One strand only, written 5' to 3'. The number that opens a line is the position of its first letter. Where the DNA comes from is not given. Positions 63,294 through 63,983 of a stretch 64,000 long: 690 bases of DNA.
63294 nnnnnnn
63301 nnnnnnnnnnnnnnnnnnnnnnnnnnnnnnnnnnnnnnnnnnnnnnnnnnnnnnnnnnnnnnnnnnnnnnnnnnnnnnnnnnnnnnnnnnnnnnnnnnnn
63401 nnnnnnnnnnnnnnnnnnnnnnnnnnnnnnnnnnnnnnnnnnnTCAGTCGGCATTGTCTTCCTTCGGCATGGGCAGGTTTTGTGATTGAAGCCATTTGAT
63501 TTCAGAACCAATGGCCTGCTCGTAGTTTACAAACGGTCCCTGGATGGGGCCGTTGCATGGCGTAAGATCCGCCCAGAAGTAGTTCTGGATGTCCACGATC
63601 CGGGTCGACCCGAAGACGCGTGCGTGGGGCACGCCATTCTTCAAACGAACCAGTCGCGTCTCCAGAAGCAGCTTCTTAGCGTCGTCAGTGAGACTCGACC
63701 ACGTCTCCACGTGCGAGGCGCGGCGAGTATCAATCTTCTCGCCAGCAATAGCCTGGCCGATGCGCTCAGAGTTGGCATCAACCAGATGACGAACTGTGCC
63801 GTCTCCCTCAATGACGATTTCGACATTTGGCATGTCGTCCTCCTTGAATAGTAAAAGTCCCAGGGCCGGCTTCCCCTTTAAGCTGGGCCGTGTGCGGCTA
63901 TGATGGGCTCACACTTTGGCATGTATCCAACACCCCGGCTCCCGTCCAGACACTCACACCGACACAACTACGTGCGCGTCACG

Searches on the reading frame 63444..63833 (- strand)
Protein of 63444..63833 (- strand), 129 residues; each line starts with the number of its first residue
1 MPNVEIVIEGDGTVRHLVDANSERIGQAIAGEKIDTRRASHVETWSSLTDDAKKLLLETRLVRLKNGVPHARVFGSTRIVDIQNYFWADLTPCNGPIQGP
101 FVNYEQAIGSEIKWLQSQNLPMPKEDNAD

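Call 88: find_encoding_contigs(protein=window:63444-63833:-, flank=10000, max_places=1)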
Protein window:63444-63833:- (129 aa): no gene with exactly this product is on record in the collection.
